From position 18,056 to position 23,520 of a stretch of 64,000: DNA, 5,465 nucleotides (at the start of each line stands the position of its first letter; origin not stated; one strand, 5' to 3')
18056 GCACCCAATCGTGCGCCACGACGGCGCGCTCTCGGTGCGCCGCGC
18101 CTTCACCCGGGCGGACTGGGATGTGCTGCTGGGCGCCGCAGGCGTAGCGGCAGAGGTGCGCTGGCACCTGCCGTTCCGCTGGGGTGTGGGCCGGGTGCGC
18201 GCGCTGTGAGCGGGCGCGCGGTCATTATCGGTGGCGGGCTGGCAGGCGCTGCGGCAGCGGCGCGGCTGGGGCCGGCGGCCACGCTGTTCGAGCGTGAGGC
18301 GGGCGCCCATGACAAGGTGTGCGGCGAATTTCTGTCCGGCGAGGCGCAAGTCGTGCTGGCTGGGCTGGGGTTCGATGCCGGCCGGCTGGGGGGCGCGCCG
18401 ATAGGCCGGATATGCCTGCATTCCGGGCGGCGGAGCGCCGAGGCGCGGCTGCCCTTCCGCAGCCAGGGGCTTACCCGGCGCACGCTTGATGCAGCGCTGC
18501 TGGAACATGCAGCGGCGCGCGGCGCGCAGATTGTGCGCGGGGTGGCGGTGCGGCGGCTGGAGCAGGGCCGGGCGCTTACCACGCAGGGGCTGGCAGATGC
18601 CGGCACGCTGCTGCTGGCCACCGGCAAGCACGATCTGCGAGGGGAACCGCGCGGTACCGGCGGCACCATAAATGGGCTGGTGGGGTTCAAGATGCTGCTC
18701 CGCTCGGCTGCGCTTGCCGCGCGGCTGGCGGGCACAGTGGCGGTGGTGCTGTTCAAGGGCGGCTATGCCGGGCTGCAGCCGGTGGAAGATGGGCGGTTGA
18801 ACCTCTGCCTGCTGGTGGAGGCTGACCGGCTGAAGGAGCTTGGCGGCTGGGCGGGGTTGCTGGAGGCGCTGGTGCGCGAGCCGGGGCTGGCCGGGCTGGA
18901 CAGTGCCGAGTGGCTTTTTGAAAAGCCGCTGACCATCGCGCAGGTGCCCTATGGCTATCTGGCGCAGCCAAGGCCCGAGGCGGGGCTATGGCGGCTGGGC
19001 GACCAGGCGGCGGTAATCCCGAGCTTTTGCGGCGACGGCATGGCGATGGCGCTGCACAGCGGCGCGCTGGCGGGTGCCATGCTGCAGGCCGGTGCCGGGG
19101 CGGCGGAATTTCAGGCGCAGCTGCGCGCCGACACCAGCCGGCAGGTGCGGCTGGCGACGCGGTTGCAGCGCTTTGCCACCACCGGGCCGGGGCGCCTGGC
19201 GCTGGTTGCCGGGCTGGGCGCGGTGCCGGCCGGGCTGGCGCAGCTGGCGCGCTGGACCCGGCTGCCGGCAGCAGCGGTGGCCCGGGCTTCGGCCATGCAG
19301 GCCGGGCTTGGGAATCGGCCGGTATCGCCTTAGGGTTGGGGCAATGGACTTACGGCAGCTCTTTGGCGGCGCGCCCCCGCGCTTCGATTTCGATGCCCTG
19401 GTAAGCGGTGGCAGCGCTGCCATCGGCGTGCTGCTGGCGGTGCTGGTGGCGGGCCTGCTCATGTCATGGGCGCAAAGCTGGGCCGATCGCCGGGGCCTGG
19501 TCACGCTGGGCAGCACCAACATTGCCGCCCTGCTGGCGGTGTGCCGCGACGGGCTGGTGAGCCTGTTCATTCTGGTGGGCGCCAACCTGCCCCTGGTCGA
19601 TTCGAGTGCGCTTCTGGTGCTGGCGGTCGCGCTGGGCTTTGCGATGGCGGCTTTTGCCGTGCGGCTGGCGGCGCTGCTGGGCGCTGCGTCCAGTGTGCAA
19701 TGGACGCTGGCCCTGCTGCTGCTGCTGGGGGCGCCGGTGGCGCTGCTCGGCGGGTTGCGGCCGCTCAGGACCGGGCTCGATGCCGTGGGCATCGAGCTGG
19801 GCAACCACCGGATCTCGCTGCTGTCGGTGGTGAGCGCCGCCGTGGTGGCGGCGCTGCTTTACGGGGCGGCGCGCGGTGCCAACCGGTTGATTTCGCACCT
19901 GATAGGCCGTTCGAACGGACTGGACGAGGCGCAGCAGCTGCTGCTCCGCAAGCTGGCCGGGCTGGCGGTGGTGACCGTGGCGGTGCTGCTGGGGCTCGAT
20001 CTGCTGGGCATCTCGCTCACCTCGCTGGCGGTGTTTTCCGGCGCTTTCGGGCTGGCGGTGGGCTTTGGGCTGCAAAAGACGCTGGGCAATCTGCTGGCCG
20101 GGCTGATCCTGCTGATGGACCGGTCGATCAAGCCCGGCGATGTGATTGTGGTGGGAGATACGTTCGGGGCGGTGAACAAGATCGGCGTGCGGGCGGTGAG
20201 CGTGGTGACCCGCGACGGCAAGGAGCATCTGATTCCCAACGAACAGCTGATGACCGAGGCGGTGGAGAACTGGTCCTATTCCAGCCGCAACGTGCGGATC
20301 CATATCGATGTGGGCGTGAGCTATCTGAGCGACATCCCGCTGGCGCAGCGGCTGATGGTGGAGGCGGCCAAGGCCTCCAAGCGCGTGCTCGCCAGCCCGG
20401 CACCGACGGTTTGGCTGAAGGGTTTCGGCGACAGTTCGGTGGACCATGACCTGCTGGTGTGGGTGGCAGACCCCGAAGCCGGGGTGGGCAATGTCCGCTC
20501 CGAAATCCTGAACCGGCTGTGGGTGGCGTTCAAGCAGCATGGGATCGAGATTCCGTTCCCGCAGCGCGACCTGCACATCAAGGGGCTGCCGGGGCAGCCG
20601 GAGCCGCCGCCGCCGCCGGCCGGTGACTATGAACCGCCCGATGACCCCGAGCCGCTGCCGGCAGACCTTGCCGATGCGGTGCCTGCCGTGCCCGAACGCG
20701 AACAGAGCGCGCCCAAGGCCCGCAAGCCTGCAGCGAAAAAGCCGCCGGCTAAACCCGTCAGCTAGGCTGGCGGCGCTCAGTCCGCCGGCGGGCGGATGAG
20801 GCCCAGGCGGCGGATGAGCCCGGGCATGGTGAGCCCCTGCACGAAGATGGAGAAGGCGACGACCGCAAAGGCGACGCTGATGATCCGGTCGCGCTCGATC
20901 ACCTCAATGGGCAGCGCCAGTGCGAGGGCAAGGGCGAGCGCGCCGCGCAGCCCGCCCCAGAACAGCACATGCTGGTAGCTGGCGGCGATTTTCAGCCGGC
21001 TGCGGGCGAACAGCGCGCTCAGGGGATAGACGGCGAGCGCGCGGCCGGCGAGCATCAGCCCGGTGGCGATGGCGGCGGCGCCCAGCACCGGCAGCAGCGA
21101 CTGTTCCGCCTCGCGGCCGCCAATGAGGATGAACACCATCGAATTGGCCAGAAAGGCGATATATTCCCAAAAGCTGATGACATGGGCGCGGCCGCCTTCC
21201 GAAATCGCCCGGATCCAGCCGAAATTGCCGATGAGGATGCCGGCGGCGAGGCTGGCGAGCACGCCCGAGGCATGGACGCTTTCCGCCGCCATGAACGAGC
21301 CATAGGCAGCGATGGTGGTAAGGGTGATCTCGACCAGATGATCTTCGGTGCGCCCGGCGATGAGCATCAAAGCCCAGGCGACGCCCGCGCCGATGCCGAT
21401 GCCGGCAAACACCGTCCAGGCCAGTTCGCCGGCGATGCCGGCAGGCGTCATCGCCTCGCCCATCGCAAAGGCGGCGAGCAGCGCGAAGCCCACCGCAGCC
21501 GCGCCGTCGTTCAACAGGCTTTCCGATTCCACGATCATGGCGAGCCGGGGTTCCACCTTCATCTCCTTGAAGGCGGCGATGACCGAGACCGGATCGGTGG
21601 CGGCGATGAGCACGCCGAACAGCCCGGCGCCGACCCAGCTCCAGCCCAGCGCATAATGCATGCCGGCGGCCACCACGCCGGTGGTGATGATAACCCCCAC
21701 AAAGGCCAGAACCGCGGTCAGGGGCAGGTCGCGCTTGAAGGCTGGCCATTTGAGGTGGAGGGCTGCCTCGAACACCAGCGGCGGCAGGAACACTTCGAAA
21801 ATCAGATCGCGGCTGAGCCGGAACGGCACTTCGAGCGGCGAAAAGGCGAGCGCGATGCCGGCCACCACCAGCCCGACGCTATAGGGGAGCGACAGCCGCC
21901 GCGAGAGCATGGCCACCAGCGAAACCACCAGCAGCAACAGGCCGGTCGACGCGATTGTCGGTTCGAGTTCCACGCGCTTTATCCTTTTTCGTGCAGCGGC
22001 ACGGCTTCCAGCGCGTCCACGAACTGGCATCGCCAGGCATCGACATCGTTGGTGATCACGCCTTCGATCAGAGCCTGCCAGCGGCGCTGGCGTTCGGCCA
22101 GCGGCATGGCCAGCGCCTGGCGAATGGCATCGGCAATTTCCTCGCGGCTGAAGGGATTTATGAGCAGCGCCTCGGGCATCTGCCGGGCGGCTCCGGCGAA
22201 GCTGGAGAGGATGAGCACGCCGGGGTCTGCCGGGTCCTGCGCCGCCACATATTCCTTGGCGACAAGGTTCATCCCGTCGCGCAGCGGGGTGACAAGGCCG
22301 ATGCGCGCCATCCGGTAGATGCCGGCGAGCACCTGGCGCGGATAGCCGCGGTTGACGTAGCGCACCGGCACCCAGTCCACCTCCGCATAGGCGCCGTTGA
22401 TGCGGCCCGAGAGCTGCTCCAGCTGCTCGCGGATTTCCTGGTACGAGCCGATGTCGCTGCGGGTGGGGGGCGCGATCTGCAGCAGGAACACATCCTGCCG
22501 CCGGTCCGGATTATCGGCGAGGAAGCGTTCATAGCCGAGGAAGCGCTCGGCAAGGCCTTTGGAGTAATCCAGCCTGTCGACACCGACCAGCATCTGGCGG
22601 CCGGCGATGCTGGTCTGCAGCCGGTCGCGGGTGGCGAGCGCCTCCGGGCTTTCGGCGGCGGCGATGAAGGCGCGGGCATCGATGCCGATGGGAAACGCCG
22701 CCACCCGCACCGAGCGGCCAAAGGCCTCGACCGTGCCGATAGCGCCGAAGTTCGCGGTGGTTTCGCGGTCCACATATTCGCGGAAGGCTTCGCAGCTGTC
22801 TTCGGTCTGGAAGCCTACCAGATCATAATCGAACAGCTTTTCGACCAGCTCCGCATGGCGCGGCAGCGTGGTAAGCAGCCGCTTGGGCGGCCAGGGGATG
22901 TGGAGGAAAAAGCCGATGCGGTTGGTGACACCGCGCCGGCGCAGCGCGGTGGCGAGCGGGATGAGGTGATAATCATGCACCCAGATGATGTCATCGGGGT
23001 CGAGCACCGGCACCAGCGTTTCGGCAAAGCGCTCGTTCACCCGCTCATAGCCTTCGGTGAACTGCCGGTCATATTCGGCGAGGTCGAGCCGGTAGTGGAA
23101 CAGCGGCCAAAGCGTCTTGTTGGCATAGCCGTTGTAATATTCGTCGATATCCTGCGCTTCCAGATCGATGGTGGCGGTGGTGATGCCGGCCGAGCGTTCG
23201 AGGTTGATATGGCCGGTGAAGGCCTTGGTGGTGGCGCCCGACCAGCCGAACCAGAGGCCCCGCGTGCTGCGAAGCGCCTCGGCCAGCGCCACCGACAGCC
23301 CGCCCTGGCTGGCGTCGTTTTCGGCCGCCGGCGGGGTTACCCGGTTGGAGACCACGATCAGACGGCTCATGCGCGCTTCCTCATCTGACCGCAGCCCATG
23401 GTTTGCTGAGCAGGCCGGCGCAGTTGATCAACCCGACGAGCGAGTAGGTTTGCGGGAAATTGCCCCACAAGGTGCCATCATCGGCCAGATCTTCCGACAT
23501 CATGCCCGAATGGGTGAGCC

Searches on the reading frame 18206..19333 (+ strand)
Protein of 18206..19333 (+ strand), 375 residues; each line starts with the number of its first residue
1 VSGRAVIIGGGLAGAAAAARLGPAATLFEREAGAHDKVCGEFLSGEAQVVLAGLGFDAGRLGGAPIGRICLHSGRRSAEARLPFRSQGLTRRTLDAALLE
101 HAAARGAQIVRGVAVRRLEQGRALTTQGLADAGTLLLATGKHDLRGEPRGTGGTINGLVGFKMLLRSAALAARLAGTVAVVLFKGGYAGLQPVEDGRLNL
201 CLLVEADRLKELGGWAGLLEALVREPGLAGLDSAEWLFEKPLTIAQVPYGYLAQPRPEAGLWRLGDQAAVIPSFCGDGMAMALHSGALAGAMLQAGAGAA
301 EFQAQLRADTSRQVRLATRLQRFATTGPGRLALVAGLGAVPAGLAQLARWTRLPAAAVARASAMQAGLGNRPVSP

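Call 8: search_protein_families(library=pfam, proteins=[window:18206-19333:+], max_evalue=0.01)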
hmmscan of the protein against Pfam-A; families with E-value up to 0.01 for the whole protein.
window:18206-19333:+ (375 aa): 2 families
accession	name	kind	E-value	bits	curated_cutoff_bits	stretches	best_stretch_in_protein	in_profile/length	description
PF01266.30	DAO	-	5.9e-06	26.5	27.9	1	96-142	153-205/353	FAD dependent oxidoreductase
PF17782.7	DprA_WH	-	0.0042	17.5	22.9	0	328-360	12-44/61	DprA winged helix domain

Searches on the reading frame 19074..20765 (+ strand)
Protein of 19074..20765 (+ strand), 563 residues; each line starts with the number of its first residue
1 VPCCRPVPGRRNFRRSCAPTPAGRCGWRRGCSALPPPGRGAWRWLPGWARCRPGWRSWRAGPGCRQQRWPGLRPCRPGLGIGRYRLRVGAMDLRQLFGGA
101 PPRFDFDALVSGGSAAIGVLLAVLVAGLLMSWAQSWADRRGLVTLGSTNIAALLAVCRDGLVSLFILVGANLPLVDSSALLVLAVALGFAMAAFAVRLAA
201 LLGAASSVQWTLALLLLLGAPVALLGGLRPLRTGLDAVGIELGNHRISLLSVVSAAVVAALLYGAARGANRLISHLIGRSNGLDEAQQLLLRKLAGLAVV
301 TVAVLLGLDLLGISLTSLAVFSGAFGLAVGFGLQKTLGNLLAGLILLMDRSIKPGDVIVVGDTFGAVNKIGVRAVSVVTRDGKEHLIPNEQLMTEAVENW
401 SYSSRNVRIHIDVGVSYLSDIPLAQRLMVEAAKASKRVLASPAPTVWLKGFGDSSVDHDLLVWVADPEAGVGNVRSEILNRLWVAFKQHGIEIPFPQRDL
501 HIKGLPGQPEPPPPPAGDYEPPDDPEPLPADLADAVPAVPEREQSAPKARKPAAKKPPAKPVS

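Call 8: search_protein_families(library=pfam, proteins=[window:19074-20765:+], max_evalue=0.01)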
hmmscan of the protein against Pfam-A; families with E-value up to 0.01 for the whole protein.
window:19074-20765:+ (563 aa): 3 families
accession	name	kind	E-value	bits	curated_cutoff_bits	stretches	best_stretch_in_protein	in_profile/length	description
PF00924.24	MS_channel_2nd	-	3e-19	69.3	20.2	1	336-401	2-67/68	Mechanosensitive ion channel, beta-domain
PF21082.3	MS_channel_3rd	-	4.5e-12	46.7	21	1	410-493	2-88/88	Mechanosensitive ion channel MscS, C-terminal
PF21088.3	MS_channel_1st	-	0.0035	17.7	23.1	1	299-334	7-42/42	Mechanosensitive ion channel, transmembrane helices 2/3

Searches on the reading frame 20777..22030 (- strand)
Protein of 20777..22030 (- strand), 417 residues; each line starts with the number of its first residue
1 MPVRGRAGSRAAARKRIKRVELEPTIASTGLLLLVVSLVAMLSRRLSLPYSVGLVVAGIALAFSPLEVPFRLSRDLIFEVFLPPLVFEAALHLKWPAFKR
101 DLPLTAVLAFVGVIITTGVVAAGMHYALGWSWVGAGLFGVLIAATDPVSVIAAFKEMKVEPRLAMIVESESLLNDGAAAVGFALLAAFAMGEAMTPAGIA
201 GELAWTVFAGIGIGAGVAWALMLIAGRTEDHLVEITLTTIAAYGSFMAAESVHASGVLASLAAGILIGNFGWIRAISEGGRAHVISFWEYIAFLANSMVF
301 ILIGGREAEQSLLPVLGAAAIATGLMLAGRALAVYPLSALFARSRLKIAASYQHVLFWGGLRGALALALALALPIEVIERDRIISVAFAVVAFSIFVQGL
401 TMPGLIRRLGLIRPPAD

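Call 62: search_protein_families(library=pfam, proteins=[window:20777-22030:-], max_evalue=0.001)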
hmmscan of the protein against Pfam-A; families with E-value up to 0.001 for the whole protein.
window:20777-22030:- (417 aa): 1 family
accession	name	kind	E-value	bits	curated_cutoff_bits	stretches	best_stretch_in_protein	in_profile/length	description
PF00999.27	Na_H_Exchanger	-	1.6e-62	212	26.2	1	34-405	2-372/375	Sodium/hydrogen exchanger, transmembrane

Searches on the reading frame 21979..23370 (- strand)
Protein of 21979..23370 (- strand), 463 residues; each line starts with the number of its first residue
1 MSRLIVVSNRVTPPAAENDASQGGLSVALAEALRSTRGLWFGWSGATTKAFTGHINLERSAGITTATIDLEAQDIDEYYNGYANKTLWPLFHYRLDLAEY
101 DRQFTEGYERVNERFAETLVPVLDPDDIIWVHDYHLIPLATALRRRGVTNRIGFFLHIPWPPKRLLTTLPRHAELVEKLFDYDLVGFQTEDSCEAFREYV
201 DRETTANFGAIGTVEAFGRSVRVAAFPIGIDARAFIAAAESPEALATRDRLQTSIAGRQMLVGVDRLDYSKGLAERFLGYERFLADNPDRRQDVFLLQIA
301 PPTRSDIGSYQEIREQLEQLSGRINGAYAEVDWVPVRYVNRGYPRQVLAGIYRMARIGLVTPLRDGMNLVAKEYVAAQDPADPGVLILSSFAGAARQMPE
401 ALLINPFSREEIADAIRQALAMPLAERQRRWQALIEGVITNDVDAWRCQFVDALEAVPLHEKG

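Call 62: search_protein_families(library=pfam, proteins=[window:21979-23370:-], max_evalue=0.001)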
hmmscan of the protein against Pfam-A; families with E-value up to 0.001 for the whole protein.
window:21979-23370:- (463 aa): 1 family
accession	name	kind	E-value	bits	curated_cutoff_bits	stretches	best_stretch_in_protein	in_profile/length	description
PF00982.27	Glyco_transf_20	-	1.6e-128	429.9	32.5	1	16-455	25-472/473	Glycosyltransferase family 20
